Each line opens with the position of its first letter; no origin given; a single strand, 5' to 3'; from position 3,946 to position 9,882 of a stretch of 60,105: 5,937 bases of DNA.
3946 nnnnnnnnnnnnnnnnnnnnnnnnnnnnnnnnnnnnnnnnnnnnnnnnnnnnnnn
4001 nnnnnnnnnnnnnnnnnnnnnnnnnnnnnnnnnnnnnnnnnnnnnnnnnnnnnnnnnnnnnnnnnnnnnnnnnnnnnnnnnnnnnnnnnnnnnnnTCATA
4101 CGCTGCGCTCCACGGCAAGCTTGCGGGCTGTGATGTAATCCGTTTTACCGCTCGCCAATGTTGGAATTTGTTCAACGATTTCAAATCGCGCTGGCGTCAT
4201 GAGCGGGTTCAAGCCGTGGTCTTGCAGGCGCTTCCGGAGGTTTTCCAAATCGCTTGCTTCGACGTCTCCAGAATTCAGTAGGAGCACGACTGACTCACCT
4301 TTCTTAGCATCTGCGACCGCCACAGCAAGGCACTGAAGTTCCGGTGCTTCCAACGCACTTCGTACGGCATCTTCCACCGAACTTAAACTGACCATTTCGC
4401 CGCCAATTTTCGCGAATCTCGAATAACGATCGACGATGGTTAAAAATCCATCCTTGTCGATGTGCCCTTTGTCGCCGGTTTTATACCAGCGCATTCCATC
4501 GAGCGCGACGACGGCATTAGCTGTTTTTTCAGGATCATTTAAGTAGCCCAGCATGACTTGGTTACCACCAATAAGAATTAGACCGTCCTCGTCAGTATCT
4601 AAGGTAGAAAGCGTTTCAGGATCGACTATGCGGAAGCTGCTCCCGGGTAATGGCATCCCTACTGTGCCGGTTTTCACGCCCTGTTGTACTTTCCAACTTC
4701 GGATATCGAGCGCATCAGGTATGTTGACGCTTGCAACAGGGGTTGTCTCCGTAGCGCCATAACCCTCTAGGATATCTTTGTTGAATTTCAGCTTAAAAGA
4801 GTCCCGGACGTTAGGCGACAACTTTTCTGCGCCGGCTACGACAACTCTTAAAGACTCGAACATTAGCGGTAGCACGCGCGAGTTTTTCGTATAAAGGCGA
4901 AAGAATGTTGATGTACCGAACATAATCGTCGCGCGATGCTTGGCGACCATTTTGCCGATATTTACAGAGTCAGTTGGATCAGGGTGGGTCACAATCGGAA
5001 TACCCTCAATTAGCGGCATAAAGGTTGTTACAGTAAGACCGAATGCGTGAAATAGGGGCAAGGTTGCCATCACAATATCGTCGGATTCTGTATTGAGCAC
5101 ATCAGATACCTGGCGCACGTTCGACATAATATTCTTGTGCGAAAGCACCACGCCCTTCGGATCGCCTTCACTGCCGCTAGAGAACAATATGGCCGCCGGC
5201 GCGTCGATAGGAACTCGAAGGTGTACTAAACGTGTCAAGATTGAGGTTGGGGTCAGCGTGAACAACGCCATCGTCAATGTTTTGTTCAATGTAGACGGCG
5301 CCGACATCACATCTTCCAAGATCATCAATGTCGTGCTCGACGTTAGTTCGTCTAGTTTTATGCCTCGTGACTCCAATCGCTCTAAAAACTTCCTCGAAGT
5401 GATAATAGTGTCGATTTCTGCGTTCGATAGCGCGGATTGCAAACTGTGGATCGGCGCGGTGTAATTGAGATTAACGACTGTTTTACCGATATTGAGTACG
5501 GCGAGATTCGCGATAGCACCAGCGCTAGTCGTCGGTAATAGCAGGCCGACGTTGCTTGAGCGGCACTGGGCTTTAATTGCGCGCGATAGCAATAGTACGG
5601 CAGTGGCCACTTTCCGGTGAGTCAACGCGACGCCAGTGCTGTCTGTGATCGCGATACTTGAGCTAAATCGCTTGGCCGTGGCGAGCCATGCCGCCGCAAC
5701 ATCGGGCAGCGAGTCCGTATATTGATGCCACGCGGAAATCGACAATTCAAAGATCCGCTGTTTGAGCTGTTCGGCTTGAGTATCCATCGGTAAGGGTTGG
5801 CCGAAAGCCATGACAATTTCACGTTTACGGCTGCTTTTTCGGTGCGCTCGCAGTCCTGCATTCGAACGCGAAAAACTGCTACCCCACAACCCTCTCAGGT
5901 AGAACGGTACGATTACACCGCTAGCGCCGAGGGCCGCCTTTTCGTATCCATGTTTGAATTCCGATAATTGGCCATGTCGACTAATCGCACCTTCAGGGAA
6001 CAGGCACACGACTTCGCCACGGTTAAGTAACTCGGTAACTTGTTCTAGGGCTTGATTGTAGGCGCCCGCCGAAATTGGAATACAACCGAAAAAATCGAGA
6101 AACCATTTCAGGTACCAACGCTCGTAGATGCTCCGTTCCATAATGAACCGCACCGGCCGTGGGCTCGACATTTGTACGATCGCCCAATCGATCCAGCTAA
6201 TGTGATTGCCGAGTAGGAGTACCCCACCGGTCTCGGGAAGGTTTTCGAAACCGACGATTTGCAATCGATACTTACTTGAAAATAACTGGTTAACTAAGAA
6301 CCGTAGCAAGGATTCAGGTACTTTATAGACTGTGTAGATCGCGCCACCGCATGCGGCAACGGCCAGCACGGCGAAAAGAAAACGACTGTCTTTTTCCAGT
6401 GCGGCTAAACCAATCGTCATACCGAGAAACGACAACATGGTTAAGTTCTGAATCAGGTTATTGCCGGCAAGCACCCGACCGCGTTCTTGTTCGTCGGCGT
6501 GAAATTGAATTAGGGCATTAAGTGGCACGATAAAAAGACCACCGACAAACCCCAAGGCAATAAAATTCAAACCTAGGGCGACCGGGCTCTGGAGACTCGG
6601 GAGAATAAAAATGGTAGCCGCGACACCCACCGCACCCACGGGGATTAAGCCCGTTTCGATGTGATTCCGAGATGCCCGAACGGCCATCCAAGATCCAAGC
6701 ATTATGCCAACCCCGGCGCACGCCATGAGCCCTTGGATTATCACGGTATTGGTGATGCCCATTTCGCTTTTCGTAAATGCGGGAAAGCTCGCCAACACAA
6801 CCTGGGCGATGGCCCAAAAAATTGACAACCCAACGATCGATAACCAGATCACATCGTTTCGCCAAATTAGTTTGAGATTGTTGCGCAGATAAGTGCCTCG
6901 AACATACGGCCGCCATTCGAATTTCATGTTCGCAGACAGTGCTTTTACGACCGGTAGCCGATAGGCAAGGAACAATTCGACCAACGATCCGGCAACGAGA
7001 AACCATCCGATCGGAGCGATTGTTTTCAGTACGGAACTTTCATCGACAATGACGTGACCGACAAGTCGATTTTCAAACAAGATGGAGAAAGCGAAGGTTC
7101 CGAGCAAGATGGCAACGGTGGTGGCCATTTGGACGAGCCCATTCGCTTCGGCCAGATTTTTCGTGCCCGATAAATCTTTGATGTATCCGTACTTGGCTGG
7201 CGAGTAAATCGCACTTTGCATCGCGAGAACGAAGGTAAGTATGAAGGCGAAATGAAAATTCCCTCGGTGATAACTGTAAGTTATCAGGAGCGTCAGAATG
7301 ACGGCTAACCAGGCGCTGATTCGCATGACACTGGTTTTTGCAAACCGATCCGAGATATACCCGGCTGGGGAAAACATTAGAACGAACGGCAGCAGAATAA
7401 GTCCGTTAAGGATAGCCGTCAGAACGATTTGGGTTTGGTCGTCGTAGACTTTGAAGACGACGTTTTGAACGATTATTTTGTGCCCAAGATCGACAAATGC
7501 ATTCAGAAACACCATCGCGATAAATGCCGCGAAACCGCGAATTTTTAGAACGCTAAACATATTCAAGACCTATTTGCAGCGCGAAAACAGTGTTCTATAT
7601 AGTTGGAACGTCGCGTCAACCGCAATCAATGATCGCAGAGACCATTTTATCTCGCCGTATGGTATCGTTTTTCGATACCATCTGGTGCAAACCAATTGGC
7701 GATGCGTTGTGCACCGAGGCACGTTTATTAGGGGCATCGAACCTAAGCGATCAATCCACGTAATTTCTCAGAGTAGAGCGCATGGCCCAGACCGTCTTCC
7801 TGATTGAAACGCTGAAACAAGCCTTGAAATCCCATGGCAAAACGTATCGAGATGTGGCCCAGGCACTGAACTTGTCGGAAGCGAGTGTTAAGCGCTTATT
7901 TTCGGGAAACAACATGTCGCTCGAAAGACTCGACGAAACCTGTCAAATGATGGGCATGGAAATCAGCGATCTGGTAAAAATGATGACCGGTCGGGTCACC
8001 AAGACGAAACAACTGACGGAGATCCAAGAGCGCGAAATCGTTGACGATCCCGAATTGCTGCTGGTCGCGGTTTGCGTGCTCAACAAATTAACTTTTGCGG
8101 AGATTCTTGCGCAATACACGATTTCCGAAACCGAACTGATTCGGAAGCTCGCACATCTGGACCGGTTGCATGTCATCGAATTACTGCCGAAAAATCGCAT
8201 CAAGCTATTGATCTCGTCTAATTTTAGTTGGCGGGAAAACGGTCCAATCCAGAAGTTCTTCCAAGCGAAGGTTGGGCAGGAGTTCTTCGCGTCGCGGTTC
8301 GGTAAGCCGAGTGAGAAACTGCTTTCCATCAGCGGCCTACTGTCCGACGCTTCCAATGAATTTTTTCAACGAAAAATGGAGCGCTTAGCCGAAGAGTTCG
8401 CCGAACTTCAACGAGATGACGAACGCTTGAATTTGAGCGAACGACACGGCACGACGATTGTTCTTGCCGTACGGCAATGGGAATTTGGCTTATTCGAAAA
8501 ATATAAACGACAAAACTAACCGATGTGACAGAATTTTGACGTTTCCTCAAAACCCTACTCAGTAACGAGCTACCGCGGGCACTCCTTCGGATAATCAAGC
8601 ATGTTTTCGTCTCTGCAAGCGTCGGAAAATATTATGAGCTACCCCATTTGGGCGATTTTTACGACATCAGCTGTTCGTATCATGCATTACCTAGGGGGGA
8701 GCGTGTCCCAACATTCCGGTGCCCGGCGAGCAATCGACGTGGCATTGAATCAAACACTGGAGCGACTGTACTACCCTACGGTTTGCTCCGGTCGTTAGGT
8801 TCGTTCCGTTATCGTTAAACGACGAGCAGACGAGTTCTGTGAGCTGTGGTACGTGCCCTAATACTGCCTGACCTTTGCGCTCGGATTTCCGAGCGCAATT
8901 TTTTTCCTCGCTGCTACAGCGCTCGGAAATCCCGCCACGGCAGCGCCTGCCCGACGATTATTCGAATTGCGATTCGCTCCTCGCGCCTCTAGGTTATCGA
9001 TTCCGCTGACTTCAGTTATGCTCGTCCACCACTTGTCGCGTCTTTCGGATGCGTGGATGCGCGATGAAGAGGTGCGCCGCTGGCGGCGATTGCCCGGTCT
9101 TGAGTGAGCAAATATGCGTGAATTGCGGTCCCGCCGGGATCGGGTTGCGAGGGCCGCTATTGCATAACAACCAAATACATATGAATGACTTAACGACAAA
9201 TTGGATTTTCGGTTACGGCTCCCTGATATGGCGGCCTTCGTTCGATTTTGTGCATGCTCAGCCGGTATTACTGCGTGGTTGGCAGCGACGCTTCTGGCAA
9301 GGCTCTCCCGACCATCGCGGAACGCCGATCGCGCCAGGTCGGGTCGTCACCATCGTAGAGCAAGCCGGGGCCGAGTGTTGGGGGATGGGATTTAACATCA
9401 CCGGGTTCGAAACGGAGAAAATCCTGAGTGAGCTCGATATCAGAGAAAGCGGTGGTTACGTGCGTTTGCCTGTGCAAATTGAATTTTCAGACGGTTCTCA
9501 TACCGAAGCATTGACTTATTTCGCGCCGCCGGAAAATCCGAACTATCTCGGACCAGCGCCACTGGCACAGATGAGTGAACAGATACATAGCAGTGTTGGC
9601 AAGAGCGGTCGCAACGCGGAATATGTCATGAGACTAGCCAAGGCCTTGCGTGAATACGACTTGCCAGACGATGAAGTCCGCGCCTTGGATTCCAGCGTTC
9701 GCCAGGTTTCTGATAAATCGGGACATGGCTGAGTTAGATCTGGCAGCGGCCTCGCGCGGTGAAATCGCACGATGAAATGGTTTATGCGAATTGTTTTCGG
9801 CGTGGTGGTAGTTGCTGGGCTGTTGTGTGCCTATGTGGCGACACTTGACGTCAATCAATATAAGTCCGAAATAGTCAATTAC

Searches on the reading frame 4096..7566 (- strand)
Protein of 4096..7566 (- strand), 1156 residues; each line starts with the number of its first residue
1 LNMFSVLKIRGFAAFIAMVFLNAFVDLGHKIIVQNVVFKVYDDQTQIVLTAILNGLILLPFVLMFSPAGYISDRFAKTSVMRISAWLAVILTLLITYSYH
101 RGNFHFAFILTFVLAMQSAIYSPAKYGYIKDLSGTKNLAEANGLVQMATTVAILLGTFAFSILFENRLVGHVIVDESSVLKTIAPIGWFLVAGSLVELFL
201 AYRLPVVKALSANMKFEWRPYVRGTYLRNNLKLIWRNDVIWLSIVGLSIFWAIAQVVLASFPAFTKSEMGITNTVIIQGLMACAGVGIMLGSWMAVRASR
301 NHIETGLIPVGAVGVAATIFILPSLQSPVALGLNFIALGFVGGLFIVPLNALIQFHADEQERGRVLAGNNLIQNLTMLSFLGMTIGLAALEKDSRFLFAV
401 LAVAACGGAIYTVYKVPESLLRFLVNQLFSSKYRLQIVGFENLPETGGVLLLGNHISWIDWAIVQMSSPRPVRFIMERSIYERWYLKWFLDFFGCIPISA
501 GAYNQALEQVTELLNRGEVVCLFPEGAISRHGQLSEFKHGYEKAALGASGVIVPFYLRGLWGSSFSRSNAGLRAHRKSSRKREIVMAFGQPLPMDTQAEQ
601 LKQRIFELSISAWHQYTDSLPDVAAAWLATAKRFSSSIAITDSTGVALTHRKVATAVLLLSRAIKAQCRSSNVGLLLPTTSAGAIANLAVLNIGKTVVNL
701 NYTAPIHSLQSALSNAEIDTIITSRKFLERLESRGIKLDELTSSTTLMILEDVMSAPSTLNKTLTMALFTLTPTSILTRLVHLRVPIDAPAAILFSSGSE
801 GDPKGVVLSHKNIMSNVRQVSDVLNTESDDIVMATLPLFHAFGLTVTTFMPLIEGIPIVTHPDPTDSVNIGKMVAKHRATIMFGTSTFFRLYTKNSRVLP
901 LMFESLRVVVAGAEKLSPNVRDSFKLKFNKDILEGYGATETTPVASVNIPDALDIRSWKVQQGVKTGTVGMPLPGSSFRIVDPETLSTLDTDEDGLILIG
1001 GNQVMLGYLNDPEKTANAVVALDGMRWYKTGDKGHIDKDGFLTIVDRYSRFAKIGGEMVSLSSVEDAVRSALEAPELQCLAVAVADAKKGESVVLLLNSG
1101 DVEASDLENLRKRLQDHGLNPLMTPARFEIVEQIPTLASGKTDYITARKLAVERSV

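Call 62: search_protein_families(library=pfam, proteins=[window:4096-7566:-], max_evalue=0.00001)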
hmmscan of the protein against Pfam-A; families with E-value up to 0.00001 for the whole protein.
window:4096-7566:- (1156 aa): 3 families
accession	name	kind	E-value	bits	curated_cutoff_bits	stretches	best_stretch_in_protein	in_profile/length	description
PF00501.34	AMP-binding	-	3.3e-66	224.1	29.9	1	630-1009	4-384/384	AMP-binding enzyme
PF01553.26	Acyltransferase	-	1.6e-23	83.4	23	1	435-557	2-131/132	Acyltransferase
PF07690.21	MFS_1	-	3e-22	79.5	33.4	1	50-377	34-343/347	Major Facilitator Superfamily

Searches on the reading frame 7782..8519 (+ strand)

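Call 62: search_protein_families(library=pfam, proteins=[window:7782-8519:+], max_evalue=0.00001)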
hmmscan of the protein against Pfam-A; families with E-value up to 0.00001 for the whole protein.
window:7782-8519:+ (245 aa): 1 family
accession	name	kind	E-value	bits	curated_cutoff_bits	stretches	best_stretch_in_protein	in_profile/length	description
PF13443.12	HTH_26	-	9.7e-09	35.8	22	1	11-67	2-60/63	Cro/C1-type HTH DNA-binding domain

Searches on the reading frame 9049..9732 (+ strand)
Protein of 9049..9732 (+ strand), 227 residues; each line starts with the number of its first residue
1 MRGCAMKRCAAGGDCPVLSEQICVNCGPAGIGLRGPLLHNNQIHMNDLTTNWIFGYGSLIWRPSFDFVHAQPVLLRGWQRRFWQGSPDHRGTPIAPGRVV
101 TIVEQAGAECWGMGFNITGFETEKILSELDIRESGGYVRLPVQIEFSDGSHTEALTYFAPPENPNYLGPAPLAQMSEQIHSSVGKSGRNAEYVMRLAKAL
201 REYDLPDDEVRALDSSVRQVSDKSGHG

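Call 62: search_protein_families(library=pfam, proteins=[window:9049-9732:+], max_evalue=0.00001)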
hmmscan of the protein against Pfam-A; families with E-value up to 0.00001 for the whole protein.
window:9049-9732:+ (227 aa): 1 family
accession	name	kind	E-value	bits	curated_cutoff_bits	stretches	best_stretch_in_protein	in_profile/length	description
PF04752.17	ChaC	-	5.5e-50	170.3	21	1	52-219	2-175/176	ChaC-like protein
